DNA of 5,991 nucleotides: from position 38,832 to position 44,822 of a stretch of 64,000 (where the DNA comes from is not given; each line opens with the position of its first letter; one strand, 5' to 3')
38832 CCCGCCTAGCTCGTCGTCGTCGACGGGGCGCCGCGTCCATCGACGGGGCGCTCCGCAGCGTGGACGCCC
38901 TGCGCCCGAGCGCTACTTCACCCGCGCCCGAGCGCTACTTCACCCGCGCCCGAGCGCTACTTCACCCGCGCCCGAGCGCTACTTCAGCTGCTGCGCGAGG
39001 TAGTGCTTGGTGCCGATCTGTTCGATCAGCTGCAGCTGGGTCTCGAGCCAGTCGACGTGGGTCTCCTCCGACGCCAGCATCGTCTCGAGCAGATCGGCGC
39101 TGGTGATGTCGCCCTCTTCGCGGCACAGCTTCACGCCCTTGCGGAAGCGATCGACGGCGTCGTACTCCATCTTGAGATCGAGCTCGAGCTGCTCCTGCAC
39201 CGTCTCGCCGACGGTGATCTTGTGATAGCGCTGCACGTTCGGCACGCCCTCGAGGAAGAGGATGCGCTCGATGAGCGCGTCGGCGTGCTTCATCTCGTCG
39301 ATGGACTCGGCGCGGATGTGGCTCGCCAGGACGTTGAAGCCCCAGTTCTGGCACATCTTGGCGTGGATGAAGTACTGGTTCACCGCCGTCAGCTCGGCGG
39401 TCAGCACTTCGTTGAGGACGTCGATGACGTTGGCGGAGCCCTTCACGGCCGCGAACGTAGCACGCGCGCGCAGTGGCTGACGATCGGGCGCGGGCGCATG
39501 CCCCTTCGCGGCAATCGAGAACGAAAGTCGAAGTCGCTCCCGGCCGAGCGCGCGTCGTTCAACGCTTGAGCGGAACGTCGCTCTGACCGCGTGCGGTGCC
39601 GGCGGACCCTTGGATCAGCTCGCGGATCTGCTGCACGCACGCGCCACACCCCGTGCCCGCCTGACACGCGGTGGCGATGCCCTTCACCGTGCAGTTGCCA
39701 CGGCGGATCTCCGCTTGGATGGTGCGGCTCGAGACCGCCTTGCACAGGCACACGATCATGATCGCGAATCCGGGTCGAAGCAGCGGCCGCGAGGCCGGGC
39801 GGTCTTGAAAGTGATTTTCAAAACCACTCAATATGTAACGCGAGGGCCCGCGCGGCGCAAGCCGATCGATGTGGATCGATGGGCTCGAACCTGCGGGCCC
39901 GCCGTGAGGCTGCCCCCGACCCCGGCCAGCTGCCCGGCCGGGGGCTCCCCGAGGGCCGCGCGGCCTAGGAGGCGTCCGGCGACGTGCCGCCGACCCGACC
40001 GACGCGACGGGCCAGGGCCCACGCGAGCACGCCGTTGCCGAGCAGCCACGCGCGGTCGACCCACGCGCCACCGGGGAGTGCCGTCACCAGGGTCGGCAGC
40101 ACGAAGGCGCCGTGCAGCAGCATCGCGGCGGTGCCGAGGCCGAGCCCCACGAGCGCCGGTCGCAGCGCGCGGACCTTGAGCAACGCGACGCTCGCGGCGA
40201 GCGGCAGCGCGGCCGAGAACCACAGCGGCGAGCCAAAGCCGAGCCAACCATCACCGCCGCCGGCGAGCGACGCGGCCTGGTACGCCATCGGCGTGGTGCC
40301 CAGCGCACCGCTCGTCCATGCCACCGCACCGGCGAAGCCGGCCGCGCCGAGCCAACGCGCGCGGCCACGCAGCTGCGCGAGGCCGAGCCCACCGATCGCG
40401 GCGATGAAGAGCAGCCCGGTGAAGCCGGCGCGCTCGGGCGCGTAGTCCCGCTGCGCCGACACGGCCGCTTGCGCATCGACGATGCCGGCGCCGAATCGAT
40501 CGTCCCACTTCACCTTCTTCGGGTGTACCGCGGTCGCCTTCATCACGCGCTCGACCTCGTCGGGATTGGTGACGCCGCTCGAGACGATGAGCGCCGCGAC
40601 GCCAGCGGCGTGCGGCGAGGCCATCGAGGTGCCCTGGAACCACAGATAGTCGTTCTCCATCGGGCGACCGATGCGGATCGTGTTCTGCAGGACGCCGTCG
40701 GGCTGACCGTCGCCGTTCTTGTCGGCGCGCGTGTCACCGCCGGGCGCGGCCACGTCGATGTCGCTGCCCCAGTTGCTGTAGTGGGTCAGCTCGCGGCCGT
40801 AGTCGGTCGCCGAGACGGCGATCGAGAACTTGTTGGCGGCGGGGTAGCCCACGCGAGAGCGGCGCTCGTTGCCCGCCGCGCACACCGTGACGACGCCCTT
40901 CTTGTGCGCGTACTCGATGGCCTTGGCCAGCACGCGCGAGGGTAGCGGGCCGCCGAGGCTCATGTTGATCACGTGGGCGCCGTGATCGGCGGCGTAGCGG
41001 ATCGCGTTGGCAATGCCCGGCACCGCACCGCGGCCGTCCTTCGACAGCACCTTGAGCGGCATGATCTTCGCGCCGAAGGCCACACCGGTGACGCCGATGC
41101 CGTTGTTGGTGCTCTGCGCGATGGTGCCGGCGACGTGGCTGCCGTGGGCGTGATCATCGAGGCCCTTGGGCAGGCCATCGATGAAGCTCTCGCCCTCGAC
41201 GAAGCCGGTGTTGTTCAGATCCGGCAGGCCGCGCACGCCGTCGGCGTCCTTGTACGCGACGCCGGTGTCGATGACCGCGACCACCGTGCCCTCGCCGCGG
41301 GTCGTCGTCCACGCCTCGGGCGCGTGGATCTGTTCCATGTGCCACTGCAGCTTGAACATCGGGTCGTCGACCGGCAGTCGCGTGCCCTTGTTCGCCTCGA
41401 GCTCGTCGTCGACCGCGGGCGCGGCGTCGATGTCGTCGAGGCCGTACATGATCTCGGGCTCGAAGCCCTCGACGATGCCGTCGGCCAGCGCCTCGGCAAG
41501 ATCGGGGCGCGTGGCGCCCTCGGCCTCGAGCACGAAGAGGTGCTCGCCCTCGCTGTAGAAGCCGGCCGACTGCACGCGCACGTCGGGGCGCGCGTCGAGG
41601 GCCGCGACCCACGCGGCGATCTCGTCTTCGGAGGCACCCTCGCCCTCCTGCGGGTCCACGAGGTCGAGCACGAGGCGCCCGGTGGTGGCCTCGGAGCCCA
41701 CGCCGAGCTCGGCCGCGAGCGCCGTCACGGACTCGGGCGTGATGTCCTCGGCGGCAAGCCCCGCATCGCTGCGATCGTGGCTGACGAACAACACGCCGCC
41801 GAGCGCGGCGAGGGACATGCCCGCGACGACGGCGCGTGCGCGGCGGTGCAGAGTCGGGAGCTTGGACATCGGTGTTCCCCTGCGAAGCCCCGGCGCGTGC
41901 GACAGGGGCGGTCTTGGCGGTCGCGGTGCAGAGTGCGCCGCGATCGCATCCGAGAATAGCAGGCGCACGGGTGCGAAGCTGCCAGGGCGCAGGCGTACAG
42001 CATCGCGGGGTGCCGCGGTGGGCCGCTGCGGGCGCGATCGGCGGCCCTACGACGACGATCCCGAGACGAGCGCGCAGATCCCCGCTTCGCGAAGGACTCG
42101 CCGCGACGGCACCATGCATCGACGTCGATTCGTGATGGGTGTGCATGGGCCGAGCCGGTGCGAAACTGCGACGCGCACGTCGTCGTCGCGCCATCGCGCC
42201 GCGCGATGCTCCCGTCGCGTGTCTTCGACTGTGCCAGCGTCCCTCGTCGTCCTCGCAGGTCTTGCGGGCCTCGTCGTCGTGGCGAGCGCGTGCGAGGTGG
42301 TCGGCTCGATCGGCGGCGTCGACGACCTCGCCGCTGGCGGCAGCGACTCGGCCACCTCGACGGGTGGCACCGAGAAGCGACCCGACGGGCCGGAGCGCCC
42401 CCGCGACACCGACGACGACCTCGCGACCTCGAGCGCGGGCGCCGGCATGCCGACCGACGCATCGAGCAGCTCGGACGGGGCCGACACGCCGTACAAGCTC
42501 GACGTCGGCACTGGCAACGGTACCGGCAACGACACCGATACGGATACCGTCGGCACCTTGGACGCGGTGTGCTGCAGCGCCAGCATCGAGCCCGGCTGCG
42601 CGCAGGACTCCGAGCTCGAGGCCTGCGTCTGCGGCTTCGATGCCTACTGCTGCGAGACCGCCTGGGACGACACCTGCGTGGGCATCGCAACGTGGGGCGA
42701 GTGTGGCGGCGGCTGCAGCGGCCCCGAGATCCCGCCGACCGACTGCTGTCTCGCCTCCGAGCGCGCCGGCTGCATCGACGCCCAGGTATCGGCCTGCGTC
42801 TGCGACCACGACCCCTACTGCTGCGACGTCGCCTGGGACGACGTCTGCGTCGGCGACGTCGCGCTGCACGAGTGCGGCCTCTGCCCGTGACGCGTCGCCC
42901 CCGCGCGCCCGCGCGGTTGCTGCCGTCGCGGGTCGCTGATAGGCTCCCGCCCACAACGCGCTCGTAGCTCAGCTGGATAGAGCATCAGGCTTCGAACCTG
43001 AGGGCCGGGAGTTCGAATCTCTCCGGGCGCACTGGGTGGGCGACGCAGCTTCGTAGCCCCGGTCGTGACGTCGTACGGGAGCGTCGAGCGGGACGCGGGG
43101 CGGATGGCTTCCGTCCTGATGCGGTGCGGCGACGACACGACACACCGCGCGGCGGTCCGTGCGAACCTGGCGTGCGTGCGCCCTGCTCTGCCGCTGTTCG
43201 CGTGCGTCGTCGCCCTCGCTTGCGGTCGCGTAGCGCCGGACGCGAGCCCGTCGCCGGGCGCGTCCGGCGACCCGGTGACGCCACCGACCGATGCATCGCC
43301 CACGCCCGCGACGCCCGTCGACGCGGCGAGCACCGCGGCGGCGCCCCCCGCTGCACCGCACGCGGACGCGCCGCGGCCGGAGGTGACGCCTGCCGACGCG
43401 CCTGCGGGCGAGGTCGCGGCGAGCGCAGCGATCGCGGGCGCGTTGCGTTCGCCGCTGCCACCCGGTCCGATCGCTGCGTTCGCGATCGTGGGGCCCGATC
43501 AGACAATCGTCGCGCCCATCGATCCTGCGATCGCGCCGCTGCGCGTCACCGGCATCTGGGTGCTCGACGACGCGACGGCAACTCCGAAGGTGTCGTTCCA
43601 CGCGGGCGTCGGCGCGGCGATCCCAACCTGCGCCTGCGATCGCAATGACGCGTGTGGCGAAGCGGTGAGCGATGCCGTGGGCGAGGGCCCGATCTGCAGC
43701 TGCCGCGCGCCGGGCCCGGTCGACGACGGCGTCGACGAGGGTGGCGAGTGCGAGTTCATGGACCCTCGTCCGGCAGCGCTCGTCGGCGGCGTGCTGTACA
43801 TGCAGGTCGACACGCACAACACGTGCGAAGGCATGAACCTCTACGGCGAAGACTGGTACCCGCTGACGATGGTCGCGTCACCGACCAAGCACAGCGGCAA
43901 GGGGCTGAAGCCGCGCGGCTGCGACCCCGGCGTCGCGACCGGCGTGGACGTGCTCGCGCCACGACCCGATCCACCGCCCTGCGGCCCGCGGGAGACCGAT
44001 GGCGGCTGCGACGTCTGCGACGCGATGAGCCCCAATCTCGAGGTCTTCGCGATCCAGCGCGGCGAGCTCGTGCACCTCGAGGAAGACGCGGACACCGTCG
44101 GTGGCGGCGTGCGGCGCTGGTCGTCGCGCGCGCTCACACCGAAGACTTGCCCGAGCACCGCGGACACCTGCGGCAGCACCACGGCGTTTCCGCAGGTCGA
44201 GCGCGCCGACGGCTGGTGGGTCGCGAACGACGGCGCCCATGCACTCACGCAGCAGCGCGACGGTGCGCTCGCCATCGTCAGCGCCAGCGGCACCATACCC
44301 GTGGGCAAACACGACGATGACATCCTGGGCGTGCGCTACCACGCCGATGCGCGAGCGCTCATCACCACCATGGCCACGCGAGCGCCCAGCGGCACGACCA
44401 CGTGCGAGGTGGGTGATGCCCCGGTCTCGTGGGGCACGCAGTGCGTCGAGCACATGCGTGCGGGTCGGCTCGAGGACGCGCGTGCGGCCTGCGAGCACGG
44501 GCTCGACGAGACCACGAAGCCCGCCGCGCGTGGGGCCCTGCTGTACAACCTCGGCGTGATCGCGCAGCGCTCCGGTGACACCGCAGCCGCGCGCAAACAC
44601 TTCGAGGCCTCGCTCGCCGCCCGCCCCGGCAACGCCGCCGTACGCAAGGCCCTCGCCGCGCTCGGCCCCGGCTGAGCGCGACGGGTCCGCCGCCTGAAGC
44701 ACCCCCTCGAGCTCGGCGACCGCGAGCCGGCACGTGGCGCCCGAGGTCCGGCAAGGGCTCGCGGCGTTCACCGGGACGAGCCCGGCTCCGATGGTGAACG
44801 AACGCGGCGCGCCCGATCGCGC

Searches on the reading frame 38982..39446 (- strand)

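Call 93: search_protein_families(library=pfam, proteins=[window:38982-39446:-], max_evalue=0.0001)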
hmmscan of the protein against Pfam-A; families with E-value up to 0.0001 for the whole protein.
window:38982-39446:- (155 aa): 1 family
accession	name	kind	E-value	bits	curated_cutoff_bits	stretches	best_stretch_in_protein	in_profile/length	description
PF00210.30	Ferritin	-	5.1e-41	140.4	24.5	1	8-144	1-142/142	Ferritin-like domain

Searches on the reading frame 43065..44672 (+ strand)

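Call 14: search_protein_families(library=pfam, proteins=[window:43065-44672:+], max_evalue=0.01)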
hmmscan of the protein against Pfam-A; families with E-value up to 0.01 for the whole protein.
window:43065-44672:+ (536 aa): 6 families
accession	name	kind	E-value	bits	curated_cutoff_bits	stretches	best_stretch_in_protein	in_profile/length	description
PF07719.23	TPR_2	-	2.2e-07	30.9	27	1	492-523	3-34/34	Tetratricopeptide repeat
PF13424.12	TPR_12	-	0.00024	21.6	30.1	1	463-520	13-75/77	Tetratricopeptide repeat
PF14559.12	TPR_19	-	0.00031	21.5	25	0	503-532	4-33/68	Tetratricopeptide repeat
PF13428.12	TPR_14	-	0.00054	20.8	23.5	1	492-533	3-44/44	Tetratricopeptide repeat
PF13432.12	TPR_16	-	0.00096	20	32.7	1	463-524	7-65/65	Tetratricopeptide repeat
PF00515.34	TPR_1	-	0.0014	18.8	27.8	0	492-523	3-34/34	Tetratricopeptide repeat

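Call 85: search_protein_families(library=pfam, proteins=[window:43101-44672:+], max_evalue=1)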
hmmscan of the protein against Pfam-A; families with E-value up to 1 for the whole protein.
window:43101-44672:+ (524 aa): 11 families
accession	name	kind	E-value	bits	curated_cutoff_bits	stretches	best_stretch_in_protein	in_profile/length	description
PF07719.23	TPR_2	-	2.1e-07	31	27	1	480-511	3-34/34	Tetratricopeptide repeat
PF13424.12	TPR_12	-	0.00025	21.6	30.1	1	451-508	13-75/77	Tetratricopeptide repeat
PF14559.12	TPR_19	-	0.00029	21.5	25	1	491-520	4-33/68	Tetratricopeptide repeat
PF13428.12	TPR_14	-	0.00055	20.8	23.5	1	480-521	3-44/44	Tetratricopeptide repeat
PF13432.12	TPR_16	-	0.0012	19.6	32.7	1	451-512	7-65/65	Tetratricopeptide repeat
PF00515.34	TPR_1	-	0.0014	18.8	27.8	1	480-511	3-34/34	Tetratricopeptide repeat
PF13181.12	TPR_8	-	0.013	16.1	25.7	1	480-510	3-33/34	Tetratricopeptide repeat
PF13374.12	TPR_10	-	0.05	14.1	27.5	1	481-508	5-32/42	Tetratricopeptide repeat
PF13371.12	TPR_9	-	0.11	12.9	35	1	480-521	31-72/73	Tetratricopeptide repeat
PF13176.12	TPR_7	-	0.19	12.4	27.9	1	481-510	2-33/36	Tetratricopeptide repeat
PF24575.1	TPR_Slam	-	0.38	11.7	35.2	1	481-520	50-89/104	Surface lipoprotein assembly modifier, N-terminal TPR repeats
